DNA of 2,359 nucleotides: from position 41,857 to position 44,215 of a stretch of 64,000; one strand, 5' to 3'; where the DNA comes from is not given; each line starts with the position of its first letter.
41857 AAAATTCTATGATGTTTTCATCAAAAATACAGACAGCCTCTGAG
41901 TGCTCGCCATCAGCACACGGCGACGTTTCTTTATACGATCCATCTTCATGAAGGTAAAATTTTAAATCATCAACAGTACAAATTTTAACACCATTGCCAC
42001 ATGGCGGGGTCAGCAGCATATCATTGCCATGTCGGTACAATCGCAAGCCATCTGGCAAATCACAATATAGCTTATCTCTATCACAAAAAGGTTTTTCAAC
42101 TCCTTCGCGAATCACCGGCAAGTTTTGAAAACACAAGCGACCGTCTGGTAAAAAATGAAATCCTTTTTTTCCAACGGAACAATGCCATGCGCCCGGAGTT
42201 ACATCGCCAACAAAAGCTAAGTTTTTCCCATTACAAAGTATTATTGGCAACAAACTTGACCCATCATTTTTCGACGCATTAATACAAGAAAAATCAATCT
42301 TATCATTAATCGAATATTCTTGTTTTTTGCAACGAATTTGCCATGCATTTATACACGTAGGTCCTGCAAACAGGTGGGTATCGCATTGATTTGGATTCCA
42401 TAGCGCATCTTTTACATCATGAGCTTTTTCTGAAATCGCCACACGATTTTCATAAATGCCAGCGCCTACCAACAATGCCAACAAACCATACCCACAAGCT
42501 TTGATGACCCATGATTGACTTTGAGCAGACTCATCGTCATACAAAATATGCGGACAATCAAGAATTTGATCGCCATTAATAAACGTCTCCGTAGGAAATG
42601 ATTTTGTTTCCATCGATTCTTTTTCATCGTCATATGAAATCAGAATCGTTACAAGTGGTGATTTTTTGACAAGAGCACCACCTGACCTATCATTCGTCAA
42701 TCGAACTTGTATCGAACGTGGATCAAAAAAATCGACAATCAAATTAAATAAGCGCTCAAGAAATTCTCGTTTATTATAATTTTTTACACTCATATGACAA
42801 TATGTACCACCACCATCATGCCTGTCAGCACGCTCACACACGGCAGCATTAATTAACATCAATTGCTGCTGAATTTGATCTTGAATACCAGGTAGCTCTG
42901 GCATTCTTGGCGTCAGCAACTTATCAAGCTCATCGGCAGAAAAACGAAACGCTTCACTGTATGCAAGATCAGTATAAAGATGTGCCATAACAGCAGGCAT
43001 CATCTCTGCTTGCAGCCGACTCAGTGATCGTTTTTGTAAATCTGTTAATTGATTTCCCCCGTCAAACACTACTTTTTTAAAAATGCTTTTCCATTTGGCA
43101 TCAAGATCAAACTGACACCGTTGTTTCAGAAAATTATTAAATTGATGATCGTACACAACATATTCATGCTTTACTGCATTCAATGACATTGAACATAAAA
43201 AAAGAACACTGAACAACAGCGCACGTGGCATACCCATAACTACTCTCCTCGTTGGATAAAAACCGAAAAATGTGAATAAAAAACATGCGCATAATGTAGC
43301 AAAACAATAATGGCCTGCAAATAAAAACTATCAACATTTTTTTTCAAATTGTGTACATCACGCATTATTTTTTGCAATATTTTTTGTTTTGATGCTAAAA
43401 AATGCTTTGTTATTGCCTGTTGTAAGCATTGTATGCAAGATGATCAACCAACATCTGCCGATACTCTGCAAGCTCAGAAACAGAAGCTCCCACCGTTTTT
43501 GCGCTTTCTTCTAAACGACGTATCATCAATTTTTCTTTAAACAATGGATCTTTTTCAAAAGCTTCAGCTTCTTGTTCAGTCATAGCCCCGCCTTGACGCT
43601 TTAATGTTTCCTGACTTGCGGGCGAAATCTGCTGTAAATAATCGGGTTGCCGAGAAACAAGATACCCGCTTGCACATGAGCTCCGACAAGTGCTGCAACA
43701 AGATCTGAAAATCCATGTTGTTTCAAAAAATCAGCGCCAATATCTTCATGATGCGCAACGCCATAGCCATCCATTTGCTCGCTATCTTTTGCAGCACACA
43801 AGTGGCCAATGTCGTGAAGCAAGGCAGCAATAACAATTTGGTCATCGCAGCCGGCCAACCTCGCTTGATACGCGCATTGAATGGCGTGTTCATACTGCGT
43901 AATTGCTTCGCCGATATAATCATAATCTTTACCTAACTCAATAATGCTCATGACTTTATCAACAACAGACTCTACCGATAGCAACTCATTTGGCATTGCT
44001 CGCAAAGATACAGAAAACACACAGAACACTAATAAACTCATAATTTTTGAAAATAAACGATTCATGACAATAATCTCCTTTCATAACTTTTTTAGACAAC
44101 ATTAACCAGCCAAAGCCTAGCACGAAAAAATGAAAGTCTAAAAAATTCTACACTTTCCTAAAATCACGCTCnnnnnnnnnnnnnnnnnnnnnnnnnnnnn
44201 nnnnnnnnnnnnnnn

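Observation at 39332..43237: Giant secreted Cys/Trp-rich protein built from two ~400-aa tandem repeats, with no domain I can place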

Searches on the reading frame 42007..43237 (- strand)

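Call 48: predict_structure(alignment_id=A3)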
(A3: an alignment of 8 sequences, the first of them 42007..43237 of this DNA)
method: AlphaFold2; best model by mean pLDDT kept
length: 410 residues; sequences in the alignment: 8
mean_pLDDT: 63.3   pTM: 0.50
mean pLDDT of the five models: 63.3, 59.8, 59.4, 57.5, 57.5
residues with pLDDT >= 90: 9; 70-90: 188; 50-70: 88; < 50: 125
segments of 3 or more residues with pLDDT < 50: 16-21, 218-225, 236-247, 258-350
pLDDT, mean of each block of 10 residues (from residue 1): 68 54 77 88 87 66 82 90 82 68 83 72 77 73 53 74 86 82 64 76 78 64 57 58 47 50 41 39 40 39 31 24 27 28 36 65 77 58 76 80 77
secondary structure, 60 per line:
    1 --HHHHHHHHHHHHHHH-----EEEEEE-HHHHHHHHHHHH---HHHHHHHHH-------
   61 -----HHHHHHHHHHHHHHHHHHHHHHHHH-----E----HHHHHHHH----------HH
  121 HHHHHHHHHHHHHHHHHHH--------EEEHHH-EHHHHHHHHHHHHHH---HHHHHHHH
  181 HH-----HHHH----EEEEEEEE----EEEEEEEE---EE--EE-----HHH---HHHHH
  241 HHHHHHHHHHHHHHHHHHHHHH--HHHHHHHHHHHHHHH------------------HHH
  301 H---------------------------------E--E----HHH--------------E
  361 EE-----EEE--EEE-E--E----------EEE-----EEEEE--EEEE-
elements in order: H3-17 E23-28 H30-41 H45-53 H66-90 H101-108 H119-139 E148-150 H156-169 H173-182 H188-191 E196-203 E208-215 H236-262 H265-279 H298-301 E360-362 E368-370 E373-375 E391-393 E399-403 E406-409

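Call 51: fold_search(model_id=the predicted structure, library=pdb)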
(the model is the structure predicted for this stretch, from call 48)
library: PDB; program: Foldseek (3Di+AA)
matches with E <= 10: 250; with E <= 0.001: 0
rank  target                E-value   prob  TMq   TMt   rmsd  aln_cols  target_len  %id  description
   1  6fws_A                1.8e-01  0.07  0.09  0.06  17.0       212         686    9  Structure of DinG in complex with ssDNA and ADPBeF (released 2018-12-19)
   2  8i02_A                2.9e-01  0.04  0.08  0.04  23.8       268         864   10  Cryo-EM structure of the SIN3S complex from S. pombe (released 2023-05-03)
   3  6fwr_A                3.9e-01  0.06  0.10  0.07  17.3       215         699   11  Structure of DinG in complex with ssDNA (released 2018-12-19)
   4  3n7d_A                6.1e-01  0.23  0.06  0.32   8.3        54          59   13  Crystal structure of CopK bound to Cu(I) and Cu(II) (released 2011-06-01)
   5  3n7d_B                6.1e-01  0.18  0.06  0.33   8.5        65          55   14  Crystal structure of CopK bound to Cu(I) and Cu(II) (released 2011-06-01)
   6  7rcy                  1.2e+00  0.02  0.07  0.04  23.0       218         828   10  Crystal structure of C. difficile penicillin-binding protein 2 in complex with ceftobiprole (released 2022-03-23)
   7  8pj6_x                1.4e+00  0.05  0.05  0.05  12.0        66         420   17  Structure of human 48S translation initiation complex with initiator tRNA, eIF1A and eIF3 (off-pathway) (released 2024-08-14)
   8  8hpo_B                1.4e+00  0.03  0.09  0.06  28.1       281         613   13  Cryo-EM structure of a SIN3/HDAC complex from budding yeast (released 2023-05-03)
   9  5u4z_B                1.4e+00  0.01  0.07  0.12  17.8       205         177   14  Crystal structure of citrus MAF1 in space group P 31 2 1 (released 2017-07-19)
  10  3tig                  1.5e+00  0.07  0.10  0.13   7.7        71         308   15  Tubulin tyrosine ligase (released 2011-10-26)
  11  9d7c_D                1.5e+00  0.02  0.09  0.13  17.5       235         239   10  OXA-58-NA-1-157 10 min complex (released 2024-12-11)
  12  7lbm_X                1.5e+00  0.02  0.09  0.06  18.9       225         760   14  Structure of the human Mediator-bound transcription pre-initiation complex (released 2021-03-24)
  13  5u4z_A                1.5e+00  0.01  0.08  0.13  20.4       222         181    9  Crystal structure of citrus MAF1 in space group P 31 2 1 (released 2017-07-19)
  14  7mdf                  1.6e+00  0.13  0.11  0.10  10.3       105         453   15  Full-length S95A ClbP bound to N-acyl-D-asparagine analog (released 2022-09-28)
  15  3tii_A                1.9e+00  0.06  0.11  0.14   6.4        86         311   13  Tubulin tyrosine ligase (released 2011-10-26)
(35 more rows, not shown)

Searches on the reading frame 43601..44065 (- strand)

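Call 6: search_protein_families(library=ncbifam, proteins=[window:43601-44065:-], max_evalue=0.01)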
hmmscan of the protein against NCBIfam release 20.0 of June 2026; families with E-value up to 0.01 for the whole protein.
window:43601-44065:- (154 aa): 8 families
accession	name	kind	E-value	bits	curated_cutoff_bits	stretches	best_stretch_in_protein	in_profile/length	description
TIGR03276.1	Phn-HD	hypoth_equivalog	2.6e-30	105.3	214.6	1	34-133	3-101/179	phosphonate degradation HD-domain oxygenase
NF049941.1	HyMthAminphonOxyTmpB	equivalog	3.3e-18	66.1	300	1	29-133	2-105/188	(R)-1-hydroxy-2-trimethylaminoethylphosphonate oxygenase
NF052439.1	HMPDioxPhnZ1GIM8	equivalog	4.7e-13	49.1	300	1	35-133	20-120/199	hydroxymethylphosphonate dioxygenase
TIGR00277.1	HDIG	domain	5.1e-06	26.3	27.6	1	66-132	18-83/84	HDIG domain-containing metalloprotein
TIGR00295.1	TIGR00295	hypoth_equivalog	0.00021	21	172.35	0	80-135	47-92/164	TIGR00295 family protein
NF009343.0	PRK12703.1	equivalog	0.00026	20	434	1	58-135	196-261/339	tRNA (cytidine(56)-2'-O)-methyltransferase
TIGR02578.2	cas_TM1811_Csm1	equivalog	0.00083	18.1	170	1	75-130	2-57/753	type III-A CRISPR-associated protein Cas10/Csm1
TIGR02692.1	tRNA_CCA_actino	equivalog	0.0074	15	438.8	1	58-116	260-320/466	CCA tRNA nucleotidyltransferase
